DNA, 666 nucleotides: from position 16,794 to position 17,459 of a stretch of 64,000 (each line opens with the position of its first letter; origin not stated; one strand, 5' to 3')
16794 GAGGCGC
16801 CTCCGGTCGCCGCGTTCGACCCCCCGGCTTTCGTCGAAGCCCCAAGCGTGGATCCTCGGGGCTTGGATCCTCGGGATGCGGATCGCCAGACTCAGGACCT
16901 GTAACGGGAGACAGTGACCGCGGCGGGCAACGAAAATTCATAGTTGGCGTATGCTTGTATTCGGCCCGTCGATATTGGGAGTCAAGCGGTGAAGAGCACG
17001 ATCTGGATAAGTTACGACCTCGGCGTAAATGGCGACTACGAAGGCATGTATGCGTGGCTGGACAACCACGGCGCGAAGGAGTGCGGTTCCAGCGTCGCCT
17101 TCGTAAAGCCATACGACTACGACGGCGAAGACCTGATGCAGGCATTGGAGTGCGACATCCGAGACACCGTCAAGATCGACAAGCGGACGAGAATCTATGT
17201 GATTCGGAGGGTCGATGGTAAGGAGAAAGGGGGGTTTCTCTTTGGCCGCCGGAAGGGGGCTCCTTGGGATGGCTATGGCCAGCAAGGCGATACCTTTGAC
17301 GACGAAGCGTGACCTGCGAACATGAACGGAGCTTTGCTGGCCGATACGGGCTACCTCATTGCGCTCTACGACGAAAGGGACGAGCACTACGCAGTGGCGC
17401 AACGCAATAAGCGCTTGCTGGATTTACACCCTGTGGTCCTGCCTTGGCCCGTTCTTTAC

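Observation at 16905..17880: Low-GC islet carrying an orphan Cas2-like small protein directly upstream of a PIN nuclease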

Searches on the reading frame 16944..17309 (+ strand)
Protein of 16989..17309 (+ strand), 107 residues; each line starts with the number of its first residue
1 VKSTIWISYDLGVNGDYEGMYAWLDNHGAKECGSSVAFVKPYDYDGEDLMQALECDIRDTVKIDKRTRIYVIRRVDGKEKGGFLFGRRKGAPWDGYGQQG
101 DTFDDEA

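Call 4: search_protein_families(library=pfam, proteins=[window:16989-17309:+, window:16944-17309:+], max_evalue=10)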
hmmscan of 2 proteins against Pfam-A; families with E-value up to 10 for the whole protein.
window:16989-17309:+ (107 aa): 0 families

window:16944-17309:+ (122 aa): 0 families

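Call 5: search_protein_families(library=ncbifam, proteins=[window:16989-17309:+], max_evalue=10)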
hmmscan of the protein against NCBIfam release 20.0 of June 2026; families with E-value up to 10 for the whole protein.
window:16989-17309:+ (107 aa): 0 families

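Call 6: search_protein_families(library=padloc, proteins=[window:16989-17309:+], max_evalue=10)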
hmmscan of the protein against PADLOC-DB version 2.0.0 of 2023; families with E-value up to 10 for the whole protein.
window:16989-17309:+ (107 aa): 0 families

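Call 7: find_homologous_proteins(query=window:16989-17309:+, max_evalue=0.001)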
Query window:16989-17309:+ (107 aa): 244 proteins with E <= 0.001 among 244 candidates; the best 120 are listed.
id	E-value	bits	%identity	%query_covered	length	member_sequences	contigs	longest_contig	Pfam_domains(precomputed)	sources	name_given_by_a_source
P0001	2.4e-58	213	89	99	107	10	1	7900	-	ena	-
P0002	2.7e-54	200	85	97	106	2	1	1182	-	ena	-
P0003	7.7e-53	196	80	100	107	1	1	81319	-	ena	-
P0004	9.3e-53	195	79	98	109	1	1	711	-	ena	-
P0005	4.8e-52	193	80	100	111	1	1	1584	-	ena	-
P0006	7.7e-52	192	79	100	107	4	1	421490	-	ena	-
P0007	1.7e-51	191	81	100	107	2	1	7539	-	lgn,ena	-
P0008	1.0e-49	186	78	98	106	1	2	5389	-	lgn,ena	-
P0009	2.2e-49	185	77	98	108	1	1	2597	-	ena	-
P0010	3.4e-48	181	83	92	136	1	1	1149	-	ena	-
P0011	7.3e-48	180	90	84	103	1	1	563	-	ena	-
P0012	1.0e-45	173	71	98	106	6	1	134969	-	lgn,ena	-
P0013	3.1e-45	171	73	98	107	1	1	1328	-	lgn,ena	-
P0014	2.4e-44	168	71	97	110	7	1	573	-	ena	-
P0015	8.6e-44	166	70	98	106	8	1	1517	-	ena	-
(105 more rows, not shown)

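Call 8: search_solved_structures(query=window:16989-17309:+, max_evalue=10)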
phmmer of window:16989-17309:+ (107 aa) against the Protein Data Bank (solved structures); distinct sequences matched with E-value up to 10: 0.

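Call 12: search_solved_structures(query=A1, max_evalue=10, show_alignments=3)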
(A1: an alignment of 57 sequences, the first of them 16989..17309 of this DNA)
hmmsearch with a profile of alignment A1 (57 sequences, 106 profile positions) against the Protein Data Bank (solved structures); distinct sequences matched with E-value up to 10: 1.
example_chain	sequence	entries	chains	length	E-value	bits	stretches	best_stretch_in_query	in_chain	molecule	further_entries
7eyo_A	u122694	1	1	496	0.84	13.5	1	6-93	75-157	Hyaluronoglucuronidase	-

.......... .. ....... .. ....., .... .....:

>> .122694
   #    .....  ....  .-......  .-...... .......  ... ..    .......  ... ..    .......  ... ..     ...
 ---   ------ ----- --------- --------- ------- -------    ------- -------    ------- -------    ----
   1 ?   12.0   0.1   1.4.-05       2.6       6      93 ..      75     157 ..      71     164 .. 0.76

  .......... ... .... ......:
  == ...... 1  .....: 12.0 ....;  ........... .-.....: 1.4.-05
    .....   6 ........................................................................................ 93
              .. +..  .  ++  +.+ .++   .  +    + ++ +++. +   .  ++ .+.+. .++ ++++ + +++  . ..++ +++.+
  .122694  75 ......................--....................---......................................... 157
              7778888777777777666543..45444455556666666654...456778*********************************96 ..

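Call 14: find_related_loci(query=A1, collection=genome_contigs, flank=5000)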
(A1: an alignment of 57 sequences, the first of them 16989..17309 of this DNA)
Query A1 (107 aa) in genome_contigs; peptide patterns used: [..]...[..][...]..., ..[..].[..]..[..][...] (x = any residue, [..] = any of these).
117 stretches matched a pattern; 99 encode a relative of the query (tblastn E <= 1e-3); the best 80 are kept; 80 distinct loci.
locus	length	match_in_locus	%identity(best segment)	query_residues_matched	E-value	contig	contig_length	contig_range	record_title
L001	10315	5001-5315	65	1-107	7e-42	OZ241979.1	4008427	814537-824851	MAG: uncultured Candidatus Binatia bacterium isolate 9577865d-1fdf-407d-8016-5da360aaf3ec genome assembly, chromosome: 1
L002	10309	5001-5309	65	1-105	1e-40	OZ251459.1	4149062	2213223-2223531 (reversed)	MAG: uncultured Candidatus Binatia bacterium isolate da1d9dc7-a60c-4903-b102-0a77710175cf genome assembly, chromosome: 1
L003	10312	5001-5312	61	1-106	9e-41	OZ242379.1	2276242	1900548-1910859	MAG: Thermodesulfobacteriota bacterium isolate 9d136334-0537-4e9a-b9f8-abb272cb9b29 genome assembly, chromosome: 1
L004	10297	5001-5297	66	1-105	1e-39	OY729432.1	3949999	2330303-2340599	MAG: Candidatus Binatia bacterium isolate b65fbbe8-1638-4b94-9072-1473f084fbf4 genome assembly, chromosome: 1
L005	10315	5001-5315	57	1-106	2e-39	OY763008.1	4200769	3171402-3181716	MAG: Alphaproteobacteria bacterium isolate c3f7fb18-987a-4481-a40f-6ef58412cdbb genome assembly, chromosome: 1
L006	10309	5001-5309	62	1-105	4e-39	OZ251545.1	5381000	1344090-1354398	MAG: Gammaproteobacteria bacterium isolate 804a2bfb-9c7e-4e06-b795-02af6ddb82b1 genome assembly, chromosome: 1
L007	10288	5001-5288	64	1-98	3e-39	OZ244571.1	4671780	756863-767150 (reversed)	MAG: Candidatus Azotimanducaceae bacterium isolate 6c18b654-ed48-41b2-8997-934890c086b4 genome assembly, chromosome: 1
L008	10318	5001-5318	58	1-107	2e-38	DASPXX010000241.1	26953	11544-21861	MAG TPA_asm: Thermoanaerobaculia bacterium isolate SMAG_U11578 k141_966069, whole genome shotgun sequence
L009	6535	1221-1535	57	1-106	2e-38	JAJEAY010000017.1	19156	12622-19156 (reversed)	MAG: Rhodobacter sp. isolate jk18x7bins.92 k141_2150574, whole genome shotgun sequence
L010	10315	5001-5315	57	1-106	2e-38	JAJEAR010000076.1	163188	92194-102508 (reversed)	MAG: Alphaproteobacteria bacterium isolate jk18x7bins.67 k141_1159258, whole genome shotgun sequence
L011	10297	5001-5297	63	1-105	6e-38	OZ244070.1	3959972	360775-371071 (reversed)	MAG: uncultured Candidatus Binatia bacterium isolate f57e87d9-6197-413a-b43d-c6892e6158a2 genome assembly, chromosome: 1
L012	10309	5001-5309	60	1-105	8e-38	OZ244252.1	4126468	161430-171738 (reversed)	MAG: uncultured Candidatus Entotheonella sp. isolate 65fe1b67-1d6c-4ee1-a728-c1902880f996 genome assembly, chromosome: 1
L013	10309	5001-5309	60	1-105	1e-37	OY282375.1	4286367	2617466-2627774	MAG: uncultured Candidatus Entotheonella sp. genome assembly, chromosome: 1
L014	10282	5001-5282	66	1-100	1e-37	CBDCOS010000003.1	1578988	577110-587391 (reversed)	MAG: uncultured Candidatus Binatia bacterium isolate b8bb52a1-eb1f-432d-8f15-544989f8edd8 genome assembly, contig: conti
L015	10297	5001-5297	62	1-105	7e-38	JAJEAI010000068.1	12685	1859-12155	MAG: Candidatus Binatia bacterium isolate jk18x7bins.45 k141_891231, whole genome shotgun sequence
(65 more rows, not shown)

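Call 21: predict_structure(alignment_id=A1)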
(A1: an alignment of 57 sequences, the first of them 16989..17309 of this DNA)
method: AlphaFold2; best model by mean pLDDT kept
length: 107 residues; sequences in the alignment: 57
mean_pLDDT: 86.8   pTM: 0.75
mean pLDDT of the five models: 86.8, 84.0, 82.2, 80.9, 77.8
residues with pLDDT >= 90: 68; 70-90: 30; 50-70: 2; < 50: 7
segments of 3 or more residues with pLDDT < 50: 101-107
pLDDT, mean of each block of 10 residues (from residue 1): 93 95 96 91 88 96 95 88 87 71 43
secondary structure, 60 per line:
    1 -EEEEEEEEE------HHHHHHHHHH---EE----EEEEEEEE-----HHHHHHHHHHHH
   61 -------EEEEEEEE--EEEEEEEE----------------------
elements in order: E2-10 H17-26 E36-43 H49-60 E68-75 E78-85

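Call 24: fold_search(model_id=the predicted structure, library=pdb)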
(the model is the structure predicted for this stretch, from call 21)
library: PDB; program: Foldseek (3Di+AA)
matches with E <= 10: 374; with E <= 0.001: 0
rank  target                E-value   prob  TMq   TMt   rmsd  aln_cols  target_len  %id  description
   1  5b7i_A                5.9e-02  1.00  0.51  0.06   3.1        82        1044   12  Cas3-AcrF3 complex (released 2016-07-06)
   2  2ivy                  1.1e-01  0.98  0.48  0.57   3.7        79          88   16  Crystal structure of hypothetical protein sso1404 from Sulfolobus solfataricus P2 (released 2006-06-28)
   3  1zpw                  1.9e-01  0.94  0.49  0.61   6.5        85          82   15  Crystal structure of a hypothetical protein TT1823 from Thermus thermophilus (released 2005-11-18)
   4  5h1o_B                2.3e-01  0.63  0.36  0.45  11.3        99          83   15  CRISPR-associated protein (released 2017-10-18)
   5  9p11_A                2.7e-01  0.85  0.46  0.06   3.6        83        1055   13  Cas1-Cas2/3 integrase, heterohexameric assembly (released 2025-10-22)
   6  4es2                  3.1e-01  0.82  0.47  0.57   6.8        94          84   16  Double-stranded Endonuclease Activity in B. halodurans Clustered Regularly Interspaced Short Palindromic Repeats (CRISPR (released 2012-08-22)
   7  4p2x_A                3.1e-01  0.33  0.36  0.26  10.2       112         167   12  Swapped Dimer of Mycobacterial Adenylyl cyclase Rv1625c: Form 2 (released 2014-09-17)
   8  3exc                  3.3e-01  0.77  0.38  0.50   8.3        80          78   12  Structure of the RNA'se SSO8090 from Sulfolobus solfataricus (released 2008-11-11)
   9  5h1o_A                3.5e-01  0.51  0.37  0.44  11.2        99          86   13  CRISPR-associated protein (released 2017-10-18)
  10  6k2e_A                3.7e-01  0.82  0.48  0.56   8.0        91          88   16  Crystal structure of cas2 (released 2020-05-20)
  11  7mid_D                4.2e-01  0.80  0.42  0.47   3.4        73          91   14  Sub-complex of Cas4-Cas1-Cas2 bound PAM containing DNA (released 2021-11-17)
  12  7mi4_E                4.2e-01  0.80  0.42  0.46   3.4        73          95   14  Symmetrical PAM-PAM prespacer bound Cas4/Cas1/Cas2 complex (released 2021-11-17)
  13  5xvp_E                4.4e-01  0.87  0.49  0.51   3.4        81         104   15  E. fae Cas1-Cas2/prespacer/target ternary complex revealing the fully integrated states (released 2017-10-04)
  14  9p1d_A                4.4e-01  0.85  0.51  0.06   3.3        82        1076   13  Cas1-Cas2/3 integrase bound to foreign dsDNA fragment (released 2025-10-22)
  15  5g4d                  4.4e-01  0.84  0.45  0.58   4.1        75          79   16  Crystal structure of the Cas2 in T.onnurineus (released 2016-07-27)
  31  6zi1_BBB              9.3e-01  0.35  0.37  0.46   5.8        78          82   22  Crystal structure of the isolated H. influenzae VapD toxin (D7N mutant) (released 2020-10-14)
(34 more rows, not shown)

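Call 25: fold_search(model_id=the predicted structure, library=viral)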
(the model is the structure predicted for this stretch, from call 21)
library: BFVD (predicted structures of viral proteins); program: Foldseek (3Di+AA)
matches with E <= 10: 360; with E <= 0.001: 0
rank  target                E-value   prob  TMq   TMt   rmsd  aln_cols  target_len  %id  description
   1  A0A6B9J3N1            8.6e-03  0.99  0.42  0.43   5.1        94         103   13  Uncharacterized protein [Rhizobium phage RL2RES]
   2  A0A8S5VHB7            1.6e-02  0.85  0.32  0.06   6.5        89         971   13  Uncharacterized protein [Myoviridae sp. ctkfK18]
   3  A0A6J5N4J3            1.8e-02  0.98  0.48  0.51   5.9       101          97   13  Uncharacterized protein [uncultured Caudovirales phage]
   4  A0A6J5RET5            2.2e-02  0.97  0.43  0.36   7.9       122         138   13  Uncharacterized protein [uncultured Caudovirales phage]
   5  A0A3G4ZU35            8.9e-02  0.28  0.28  0.09  18.0       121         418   11  Uncharacterized protein [Edafosvirus sp.]
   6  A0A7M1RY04            9.5e-02  0.63  0.37  0.38   9.9       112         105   12  Uncharacterized protein [uncultured phage cr111_1]
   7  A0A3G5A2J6            1.3e-01  0.38  0.32  0.13  17.7       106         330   10  Uncharacterized protein [Harvfovirus sp.]
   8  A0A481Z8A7            1.6e-01  0.28  0.32  0.27   9.4       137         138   10  Uncharacterized protein [Pithovirus LCPAC302]
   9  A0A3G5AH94            1.6e-01  0.96  0.49  0.49   4.0        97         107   14  Uncharacterized protein [Sylvanvirus sp.]
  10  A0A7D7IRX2            1.8e-01  0.38  0.33  0.34   6.0        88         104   14  (no name in the UniProt tables at hand)
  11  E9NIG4                2.0e-01  0.54  0.38  0.42   5.7        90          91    4  Uncharacterized protein [Enterobacter phage EcP1]
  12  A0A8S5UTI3            2.2e-01  0.18  0.27  0.18   8.9        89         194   13  Uncharacterized protein [Myoviridae sp. ctYA416]
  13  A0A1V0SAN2            2.4e-01  0.28  0.32  0.31   6.0        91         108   15  Uncharacterized protein [Catovirus CTV1]
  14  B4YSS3                2.5e-01  0.23  0.30  0.14   6.1       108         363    2  NS2 protein [Infectious hypodermal and hematopoietic necrosis virus]
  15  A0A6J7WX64            3.0e-01  0.41  0.36  0.11   5.1        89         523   18  Amidoligase enzyme [uncultured Caudovirales phage]
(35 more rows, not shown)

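Call 26: search_protein_representatives(alignment_id=A1)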
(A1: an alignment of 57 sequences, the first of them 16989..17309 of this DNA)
Query: 57 sequences, 106 profile positions. Proteins with E-value up to 0.001 (for the whole library): 411; up to 1e-10: 311; up to 1e-30: 24. The best 150 are listed.
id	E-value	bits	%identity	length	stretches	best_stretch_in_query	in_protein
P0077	4.6e-47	175.2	-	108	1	1-103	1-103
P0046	9.8e-42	158.0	-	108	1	1-105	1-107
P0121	5.1e-40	152.5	-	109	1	1-104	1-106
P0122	3.6e-37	143.3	-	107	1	1-105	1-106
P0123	5.0e-35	136.5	-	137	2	1-46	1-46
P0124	1.4e-34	135.0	-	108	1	3-104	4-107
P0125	6.8e-34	132.8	-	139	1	2-89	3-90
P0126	2.0e-33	131.3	-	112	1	2-101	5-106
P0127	2.1e-33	131.3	-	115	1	2-102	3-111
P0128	2.3e-33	131.1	-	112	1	3-104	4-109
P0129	2.7e-33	130.9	-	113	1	2-99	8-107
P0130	6.9e-33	129.6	-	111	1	3-101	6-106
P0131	2.1e-32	128.0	-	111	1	1-101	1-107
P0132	3.4e-32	127.3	-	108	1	1-103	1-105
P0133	3.7e-32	127.2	-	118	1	3-102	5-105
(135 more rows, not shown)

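Call 28: search_protein_families(library=pfam, alignment_id=A1, max_evalue=10)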
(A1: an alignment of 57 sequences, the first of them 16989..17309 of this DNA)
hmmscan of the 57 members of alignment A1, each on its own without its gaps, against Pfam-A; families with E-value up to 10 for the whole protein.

A. member 1, window:16989-17309:+ (107 aa): 0 families

B. families by the number of members that match (of 57 scanned): 13 families
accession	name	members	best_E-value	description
PF23989.1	PilB3_C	2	0.073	PilB3-like, C-terminal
PF21551.2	CSL4_N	2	0.22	Exosome complex component CSL4, N-terminal domain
PF16035.10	Chalcone_2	1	0.02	Chalcone isomerase like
PF18258.6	IL4_i_Ig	1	0.028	Interleukin-4 inducing immunoglobulin-binding domain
PF06739.17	SBBP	1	0.049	Beta-propeller repeat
PF12007.14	DUF3501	1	0.06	Protein of unknown function (DUF3501)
PF17816.7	PDZ_4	1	0.086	PDZ domain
PF21497.3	TcpC-like_C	1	0.14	Conjugal transfer protein-like, C-terminal domain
PF19026.7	UBA_HYPK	1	0.18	HYPK UBA domain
PF19985.4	DUF6421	1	0.18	Family of unknown function (DUF6421)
PF00444.23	Ribosomal_L36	1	0.22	Ribosomal protein L36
PF20423.3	AceK_regulatory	1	0.31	Isocitrate dehydrogenase kinase/phosphatase (AceK), regulatory domain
PF06613.17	KorB_C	1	0.54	KorB C-terminal beta-barrel domain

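Call 42: find_related_loci(query=A1, collection=viral_contigs, flank=6000)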
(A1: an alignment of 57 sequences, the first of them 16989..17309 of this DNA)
Query A1 (107 aa) in viral_contigs; peptide patterns used: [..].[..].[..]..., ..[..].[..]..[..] (x = any residue, [..] = any of these).
11 stretches matched a pattern; 1 encode a relative of the query (tblastn E <= 1e-3); 1 distinct loci.
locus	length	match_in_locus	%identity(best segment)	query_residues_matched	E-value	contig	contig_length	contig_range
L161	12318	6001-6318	50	1-106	9e-31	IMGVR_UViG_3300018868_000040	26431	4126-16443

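Call 60: predict_structure(alignment_id=A5)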
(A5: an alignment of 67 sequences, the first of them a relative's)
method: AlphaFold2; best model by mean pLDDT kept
length: 109 residues; sequences in the alignment: 67
mean_pLDDT: 82.5   pTM: 0.72
mean pLDDT of the five models: 82.5, 80.5, 80.5, 79.6, 79.6
residues with pLDDT >= 90: 63; 70-90: 24; 50-70: 5; < 50: 17
segments of 3 or more residues with pLDDT < 50: 95-109
pLDDT, mean of each block of 10 residues (from residue 1): 92 93 94 90 90 95 93 86 82 49 39
secondary structure, 60 per line:
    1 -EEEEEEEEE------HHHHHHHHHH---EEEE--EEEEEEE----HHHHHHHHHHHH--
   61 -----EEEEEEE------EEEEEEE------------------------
elements in order: E2-10 H17-26 E30-33 E36-42 H47-58 E66-72 E79-85

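Call 62: fold_search(model_id=the predicted structure, library=pdb)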
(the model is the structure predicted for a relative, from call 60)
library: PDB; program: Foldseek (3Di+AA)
matches with E <= 10: 732; with E <= 0.001: 0
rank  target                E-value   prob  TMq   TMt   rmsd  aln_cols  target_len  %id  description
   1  5vvj_F                2.8e-03  1.00  0.52  0.59   3.4        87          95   10  Cas1-Cas2 bound to half-site intermediate (released 2017-08-02)
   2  5dlj_E                4.5e-03  1.00  0.53  0.70   3.4        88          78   10  Crystal Structure of Cas-DNA-N1 complex (released 2015-11-11)
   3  5ds4_F                5.1e-03  1.00  0.52  0.59   3.5        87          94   10  Crystal structure the Escherichia coli Cas1-Cas2 complex bound to protospacer DNA (released 2015-10-28)
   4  5dqt_M                5.5e-03  1.00  0.53  0.60   3.4        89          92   11  Crystal Structure of Cas-DNA-22 complex (released 2015-11-11)
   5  5ds4_E                6.3e-03  1.00  0.52  0.59   3.5        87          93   10  Crystal structure the Escherichia coli Cas1-Cas2 complex bound to protospacer DNA (released 2015-10-28)
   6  4p6i_B                1.2e-02  1.00  0.48  0.53   3.8        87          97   13  Crystal structure of the Cas1-Cas2 complex from Escherichia coli (released 2014-05-07)
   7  5xvp_E                1.4e-02  0.91  0.41  0.43  12.8       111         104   14  E. fae Cas1-Cas2/prespacer/target ternary complex revealing the fully integrated states (released 2017-10-04)
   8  6k2e_B                2.1e-02  0.96  0.44  0.53  11.6       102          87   15  Crystal structure of cas2 (released 2020-05-20)
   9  4es2                  2.3e-02  0.99  0.47  0.57   3.1        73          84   16  Double-stranded Endonuclease Activity in B. halodurans Clustered Regularly Interspaced Short Palindromic Repeats (CRISPR (released 2012-08-22)
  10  9p1d_B                2.3e-02  0.98  0.47  0.50   3.8        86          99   14  Cas1-Cas2/3 integrase bound to foreign dsDNA fragment (released 2025-10-22)
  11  6k2e_A                2.6e-02  1.00  0.47  0.57   2.9        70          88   14  Crystal structure of cas2 (released 2020-05-20)
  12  9p1d_A                2.8e-02  0.99  0.51  0.07   3.4        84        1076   11  Cas1-Cas2/3 integrase bound to foreign dsDNA fragment (released 2025-10-22)
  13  4mak_A                3.0e-02  0.99  0.48  0.66   3.5        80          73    8  Crystal structure of a putative ssRNA endonuclease Cas2, CRISPR adaptation protein from E.coli (released 2013-09-04)
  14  8flj_N                3.0e-02  0.97  0.52  0.08   8.3       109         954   11  Cas1-Cas2/3 integrase and IHF bound to CRISPR leader, repeat and foreign DNA (released 2023-09-06)
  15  8fy9_A                3.4e-02  0.99  0.48  0.55   3.6        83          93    8  Cryo-EM structure of Cas1:Cas2-DEDDh:PAM-deficient prespacer complex (released 2023-05-03)
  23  2ivy                  7.6e-02  0.95  0.44  0.53   4.8        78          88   14  Crystal structure of hypothetical protein sso1404 from Sulfolobus solfataricus P2 (released 2006-06-28)
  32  6zi1_BBB              1.5e-01  0.47  0.35  0.44  10.1        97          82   18  Crystal structure of the isolated H. influenzae VapD toxin (D7N mutant) (released 2020-10-14)
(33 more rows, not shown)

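Call 65: search_protein_families(library=pfam, proteins=[L161:5119-5967:+, L161:6797-7744:-, L161:3741-4058:-, L161:8617-9702:-], max_evalue=0.001)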
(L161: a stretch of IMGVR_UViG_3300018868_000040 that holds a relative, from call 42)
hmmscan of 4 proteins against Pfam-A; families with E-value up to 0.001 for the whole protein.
L161:5119-5967:+ (283 aa): 2 families
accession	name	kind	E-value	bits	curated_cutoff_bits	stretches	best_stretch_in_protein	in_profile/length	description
PF01381.28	HTH_3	-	0.00011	22.6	23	1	10-53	1-44/55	Helix-turn-helix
PF12844.13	HTH_19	-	0.0009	19.6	30.2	0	7-67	1-62/64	Helix-turn-helix domain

L161:6797-7744:- (315 aa): 1 family
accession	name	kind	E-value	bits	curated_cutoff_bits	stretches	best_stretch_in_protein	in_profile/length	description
PF14022.11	DUF4238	-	1.8e-21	77.2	27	2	208-295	182-279/281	Protein of unknown function (DUF4238)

L161:3741-4058:- (105 aa): 1 family
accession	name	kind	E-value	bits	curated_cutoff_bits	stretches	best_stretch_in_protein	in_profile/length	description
PF04606.18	Ogr_Delta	-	7.5e-16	58.2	26.3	1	3-49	1-47/47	Ogr/Delta-like zinc finger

L161:8617-9702:- (361 aa): 1 family
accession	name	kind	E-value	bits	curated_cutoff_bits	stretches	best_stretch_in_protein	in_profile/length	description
PF05954.17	Phage_GPD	-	3.9e-21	76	30.1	1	94-325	52-303/305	Phage tail baseplate hub (GPD)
